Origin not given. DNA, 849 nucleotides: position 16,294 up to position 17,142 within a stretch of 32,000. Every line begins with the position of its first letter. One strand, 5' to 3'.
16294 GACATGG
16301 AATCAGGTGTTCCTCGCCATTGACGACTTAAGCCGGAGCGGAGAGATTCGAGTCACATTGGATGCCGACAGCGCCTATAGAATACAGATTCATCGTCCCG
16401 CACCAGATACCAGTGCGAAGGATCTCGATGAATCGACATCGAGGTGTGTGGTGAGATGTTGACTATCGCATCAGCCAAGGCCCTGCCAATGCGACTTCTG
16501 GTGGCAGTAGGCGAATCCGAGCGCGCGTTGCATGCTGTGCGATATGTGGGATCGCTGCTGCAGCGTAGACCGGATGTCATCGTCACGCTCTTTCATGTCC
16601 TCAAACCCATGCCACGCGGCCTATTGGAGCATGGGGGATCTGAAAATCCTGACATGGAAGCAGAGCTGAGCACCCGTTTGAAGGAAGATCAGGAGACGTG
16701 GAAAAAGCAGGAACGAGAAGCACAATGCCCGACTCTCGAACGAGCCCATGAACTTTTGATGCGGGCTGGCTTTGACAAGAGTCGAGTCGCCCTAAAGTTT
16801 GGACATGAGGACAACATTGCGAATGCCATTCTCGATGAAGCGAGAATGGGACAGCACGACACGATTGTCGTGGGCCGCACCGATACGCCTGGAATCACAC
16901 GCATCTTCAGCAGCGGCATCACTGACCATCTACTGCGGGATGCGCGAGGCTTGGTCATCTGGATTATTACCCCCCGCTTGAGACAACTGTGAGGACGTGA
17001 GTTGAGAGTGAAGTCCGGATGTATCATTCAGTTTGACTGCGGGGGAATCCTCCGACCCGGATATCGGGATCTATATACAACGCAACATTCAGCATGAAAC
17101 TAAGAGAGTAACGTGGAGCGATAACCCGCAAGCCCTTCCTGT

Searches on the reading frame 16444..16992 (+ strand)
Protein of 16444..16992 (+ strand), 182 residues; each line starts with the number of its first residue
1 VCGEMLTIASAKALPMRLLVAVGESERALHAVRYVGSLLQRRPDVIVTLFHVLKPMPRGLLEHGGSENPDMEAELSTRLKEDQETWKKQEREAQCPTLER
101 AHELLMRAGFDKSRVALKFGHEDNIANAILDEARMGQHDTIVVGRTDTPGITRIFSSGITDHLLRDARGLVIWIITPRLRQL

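Call 11: search_protein_families(library=pfam, proteins=[window:16444-16992:+], max_evalue=0.001)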
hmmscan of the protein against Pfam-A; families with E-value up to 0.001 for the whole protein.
window:16444-16992:+ (182 aa): 1 family
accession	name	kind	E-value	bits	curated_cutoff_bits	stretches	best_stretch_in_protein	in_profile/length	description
PF00582.32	Usp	-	3.9e-12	47.3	24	1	17-167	4-133/141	Universal stress protein family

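Call 69: search_protein_families(library=padloc, proteins=[window:16444-16992:+], max_evalue=0.01)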
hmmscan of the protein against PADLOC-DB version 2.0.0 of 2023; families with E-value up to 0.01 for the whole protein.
window:16444-16992:+ (182 aa): 0 families
